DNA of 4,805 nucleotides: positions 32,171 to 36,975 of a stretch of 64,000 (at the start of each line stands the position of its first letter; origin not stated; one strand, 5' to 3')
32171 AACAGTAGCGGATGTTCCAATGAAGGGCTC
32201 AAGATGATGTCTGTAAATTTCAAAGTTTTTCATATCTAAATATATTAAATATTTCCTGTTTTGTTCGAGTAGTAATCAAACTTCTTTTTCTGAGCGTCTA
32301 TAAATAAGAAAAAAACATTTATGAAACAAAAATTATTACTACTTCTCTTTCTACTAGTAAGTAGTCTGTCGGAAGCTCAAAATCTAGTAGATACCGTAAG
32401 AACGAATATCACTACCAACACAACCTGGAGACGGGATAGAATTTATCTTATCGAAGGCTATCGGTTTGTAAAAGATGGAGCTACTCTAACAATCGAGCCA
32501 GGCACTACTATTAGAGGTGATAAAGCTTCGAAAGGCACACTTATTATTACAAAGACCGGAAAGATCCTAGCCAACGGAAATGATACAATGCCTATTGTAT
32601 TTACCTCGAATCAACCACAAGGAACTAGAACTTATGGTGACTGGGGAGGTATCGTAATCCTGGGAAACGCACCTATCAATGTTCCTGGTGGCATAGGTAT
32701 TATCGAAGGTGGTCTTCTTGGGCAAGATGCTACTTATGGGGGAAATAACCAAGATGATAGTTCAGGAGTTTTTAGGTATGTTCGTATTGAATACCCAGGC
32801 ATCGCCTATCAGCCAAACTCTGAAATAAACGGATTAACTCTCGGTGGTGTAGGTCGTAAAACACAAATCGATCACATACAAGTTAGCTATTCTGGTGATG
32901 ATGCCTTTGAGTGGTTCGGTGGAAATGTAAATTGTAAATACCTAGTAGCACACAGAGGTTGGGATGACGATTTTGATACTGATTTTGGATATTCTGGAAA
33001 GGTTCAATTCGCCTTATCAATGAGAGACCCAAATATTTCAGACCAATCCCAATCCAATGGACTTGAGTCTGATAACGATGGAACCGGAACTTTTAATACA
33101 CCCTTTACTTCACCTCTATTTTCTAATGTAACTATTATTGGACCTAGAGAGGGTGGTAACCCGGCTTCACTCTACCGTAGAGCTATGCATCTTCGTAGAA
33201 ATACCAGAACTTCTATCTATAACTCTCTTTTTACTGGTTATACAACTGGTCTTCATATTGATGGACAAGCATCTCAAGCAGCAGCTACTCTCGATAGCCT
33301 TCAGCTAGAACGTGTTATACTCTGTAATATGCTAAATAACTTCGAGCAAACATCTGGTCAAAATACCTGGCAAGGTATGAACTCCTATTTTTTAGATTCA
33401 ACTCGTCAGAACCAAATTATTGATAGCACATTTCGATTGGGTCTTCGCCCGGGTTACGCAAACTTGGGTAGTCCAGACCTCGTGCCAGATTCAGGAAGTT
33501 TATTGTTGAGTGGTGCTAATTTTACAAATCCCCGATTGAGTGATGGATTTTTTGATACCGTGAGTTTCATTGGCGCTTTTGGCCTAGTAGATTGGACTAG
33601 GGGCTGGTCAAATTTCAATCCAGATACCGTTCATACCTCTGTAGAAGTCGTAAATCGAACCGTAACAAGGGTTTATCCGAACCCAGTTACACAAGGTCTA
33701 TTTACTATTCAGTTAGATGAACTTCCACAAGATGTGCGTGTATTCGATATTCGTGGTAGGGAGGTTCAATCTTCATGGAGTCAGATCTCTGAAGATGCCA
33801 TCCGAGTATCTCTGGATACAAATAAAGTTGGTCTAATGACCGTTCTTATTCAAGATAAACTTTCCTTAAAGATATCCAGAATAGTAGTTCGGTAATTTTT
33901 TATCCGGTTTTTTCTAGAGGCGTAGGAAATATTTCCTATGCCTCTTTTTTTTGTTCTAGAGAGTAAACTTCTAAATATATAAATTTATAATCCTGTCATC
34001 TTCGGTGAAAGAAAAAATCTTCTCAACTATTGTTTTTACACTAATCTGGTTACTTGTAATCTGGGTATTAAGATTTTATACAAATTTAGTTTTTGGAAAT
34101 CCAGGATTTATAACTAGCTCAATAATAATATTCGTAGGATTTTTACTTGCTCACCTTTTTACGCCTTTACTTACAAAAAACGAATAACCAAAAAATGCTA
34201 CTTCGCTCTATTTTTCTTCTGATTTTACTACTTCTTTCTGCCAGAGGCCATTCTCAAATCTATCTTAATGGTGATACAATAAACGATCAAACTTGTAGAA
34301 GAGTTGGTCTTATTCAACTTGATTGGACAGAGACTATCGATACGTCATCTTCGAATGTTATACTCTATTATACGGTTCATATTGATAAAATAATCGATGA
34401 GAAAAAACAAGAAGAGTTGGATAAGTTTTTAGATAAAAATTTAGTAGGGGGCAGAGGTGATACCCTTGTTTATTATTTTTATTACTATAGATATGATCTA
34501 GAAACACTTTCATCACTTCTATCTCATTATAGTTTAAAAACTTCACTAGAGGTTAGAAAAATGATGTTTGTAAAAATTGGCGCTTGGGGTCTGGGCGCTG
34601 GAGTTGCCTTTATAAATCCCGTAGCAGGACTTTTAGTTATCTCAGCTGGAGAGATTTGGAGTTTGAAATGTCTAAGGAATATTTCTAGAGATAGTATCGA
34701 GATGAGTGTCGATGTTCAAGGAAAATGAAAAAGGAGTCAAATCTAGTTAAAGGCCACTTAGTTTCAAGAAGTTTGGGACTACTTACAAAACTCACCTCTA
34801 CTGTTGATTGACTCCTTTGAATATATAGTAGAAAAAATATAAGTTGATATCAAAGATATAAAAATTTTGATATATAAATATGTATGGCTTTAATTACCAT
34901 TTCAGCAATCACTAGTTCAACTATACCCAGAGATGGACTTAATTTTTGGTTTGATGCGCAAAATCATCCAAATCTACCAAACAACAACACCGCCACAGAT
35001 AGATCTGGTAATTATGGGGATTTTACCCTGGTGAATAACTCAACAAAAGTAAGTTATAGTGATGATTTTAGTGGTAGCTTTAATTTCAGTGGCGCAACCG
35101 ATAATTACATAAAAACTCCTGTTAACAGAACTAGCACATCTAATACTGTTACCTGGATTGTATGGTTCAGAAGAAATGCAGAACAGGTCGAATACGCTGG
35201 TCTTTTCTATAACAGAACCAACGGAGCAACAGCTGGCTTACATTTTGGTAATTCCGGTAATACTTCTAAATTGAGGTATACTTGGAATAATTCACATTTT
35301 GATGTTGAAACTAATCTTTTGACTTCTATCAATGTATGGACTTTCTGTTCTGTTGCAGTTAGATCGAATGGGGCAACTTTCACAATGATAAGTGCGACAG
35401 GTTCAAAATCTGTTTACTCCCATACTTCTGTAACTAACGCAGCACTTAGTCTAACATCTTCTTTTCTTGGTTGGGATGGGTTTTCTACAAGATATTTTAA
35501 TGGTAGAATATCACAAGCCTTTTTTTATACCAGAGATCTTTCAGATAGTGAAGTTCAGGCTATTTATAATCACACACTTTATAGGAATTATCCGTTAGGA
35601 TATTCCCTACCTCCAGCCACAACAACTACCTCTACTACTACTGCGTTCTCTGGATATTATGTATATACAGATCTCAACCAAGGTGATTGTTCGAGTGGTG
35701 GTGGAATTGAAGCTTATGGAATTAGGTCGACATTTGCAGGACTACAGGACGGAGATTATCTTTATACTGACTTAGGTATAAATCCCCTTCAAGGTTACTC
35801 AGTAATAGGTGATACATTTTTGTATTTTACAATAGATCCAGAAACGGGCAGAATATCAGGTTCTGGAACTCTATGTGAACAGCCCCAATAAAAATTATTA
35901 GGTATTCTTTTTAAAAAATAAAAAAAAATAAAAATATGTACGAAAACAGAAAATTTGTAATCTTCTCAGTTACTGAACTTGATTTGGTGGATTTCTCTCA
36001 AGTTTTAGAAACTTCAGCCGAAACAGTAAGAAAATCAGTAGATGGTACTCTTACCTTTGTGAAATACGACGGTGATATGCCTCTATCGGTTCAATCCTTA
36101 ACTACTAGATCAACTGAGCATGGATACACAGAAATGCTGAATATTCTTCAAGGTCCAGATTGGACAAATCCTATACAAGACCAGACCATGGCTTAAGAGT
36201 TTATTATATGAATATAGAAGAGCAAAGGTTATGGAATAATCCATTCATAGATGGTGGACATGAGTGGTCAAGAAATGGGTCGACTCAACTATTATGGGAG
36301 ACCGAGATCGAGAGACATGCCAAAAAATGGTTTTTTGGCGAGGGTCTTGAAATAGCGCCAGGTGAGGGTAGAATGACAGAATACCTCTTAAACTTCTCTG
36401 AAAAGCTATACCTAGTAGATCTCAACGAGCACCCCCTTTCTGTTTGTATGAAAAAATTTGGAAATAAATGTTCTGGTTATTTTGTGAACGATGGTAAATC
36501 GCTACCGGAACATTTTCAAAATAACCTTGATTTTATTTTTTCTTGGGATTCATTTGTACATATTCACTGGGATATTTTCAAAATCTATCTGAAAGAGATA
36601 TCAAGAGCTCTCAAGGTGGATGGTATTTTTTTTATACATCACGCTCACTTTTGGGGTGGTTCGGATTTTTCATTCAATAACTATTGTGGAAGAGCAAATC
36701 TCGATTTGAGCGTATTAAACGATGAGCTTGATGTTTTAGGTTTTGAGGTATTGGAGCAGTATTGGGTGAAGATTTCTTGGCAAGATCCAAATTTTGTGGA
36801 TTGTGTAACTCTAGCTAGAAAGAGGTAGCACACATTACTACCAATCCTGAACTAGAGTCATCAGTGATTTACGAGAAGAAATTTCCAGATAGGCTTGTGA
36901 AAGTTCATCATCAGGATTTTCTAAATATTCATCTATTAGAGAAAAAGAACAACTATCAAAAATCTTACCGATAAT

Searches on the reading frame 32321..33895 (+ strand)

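Call 15: search_protein_families(library=pfam, proteins=[window:32321-33895:+], max_evalue=0.001)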
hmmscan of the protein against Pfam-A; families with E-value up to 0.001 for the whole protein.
window:32321-33895:+ (524 aa): 1 family
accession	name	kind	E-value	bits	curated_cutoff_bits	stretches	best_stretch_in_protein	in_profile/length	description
PF18962.6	Por_Secre_tail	-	1.4e-05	25.7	27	1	451-523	1-75/75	Secretion system C-terminal sorting domain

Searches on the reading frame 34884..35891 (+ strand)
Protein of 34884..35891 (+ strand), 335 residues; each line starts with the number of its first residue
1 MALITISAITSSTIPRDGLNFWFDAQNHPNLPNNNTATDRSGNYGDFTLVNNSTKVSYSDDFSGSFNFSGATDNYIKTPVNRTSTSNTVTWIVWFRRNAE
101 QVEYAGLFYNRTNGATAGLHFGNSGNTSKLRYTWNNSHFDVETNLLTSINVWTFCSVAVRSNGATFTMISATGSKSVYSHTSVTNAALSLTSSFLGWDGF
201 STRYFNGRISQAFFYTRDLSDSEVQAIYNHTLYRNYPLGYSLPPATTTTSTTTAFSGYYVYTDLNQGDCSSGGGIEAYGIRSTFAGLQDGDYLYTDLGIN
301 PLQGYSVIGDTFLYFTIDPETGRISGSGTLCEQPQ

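Call 15: search_protein_families(library=pfam, proteins=[window:34884-35891:+], max_evalue=0.001)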
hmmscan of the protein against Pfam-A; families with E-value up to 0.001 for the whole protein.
window:34884-35891:+ (335 aa): 1 family
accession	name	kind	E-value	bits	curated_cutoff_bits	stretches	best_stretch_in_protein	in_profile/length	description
PF13385.13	Laminin_G_3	-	2e-08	35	27.6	1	72-225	3-151/151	Concanavalin A-like lectin/glucanases superfamily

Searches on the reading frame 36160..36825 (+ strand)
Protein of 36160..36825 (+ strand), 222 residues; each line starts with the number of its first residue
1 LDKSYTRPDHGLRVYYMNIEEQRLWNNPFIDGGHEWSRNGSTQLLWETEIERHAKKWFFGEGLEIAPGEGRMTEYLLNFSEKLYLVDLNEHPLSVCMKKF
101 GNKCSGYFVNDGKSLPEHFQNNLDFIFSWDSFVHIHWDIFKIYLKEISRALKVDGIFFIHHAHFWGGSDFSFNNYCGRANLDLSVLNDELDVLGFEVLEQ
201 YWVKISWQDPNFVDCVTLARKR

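Call 77: search_protein_families(library=pfam, proteins=[window:36160-36825:+], max_evalue=0.001)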
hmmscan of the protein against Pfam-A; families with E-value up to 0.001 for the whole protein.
window:36160-36825:+ (222 aa): 3 families
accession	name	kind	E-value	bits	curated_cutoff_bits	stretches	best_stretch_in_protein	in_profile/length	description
PF08241.18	Methyltransf_11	-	1.6e-09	38.7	21.2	1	63-159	1-95/95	Methyltransferase domain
PF13649.12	Methyltransf_25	-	2.1e-08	35.2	27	1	63-155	2-97/97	Methyltransferase domain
PF08242.18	Methyltransf_12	-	0.00049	21.2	30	1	63-157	1-98/98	Methyltransferase domain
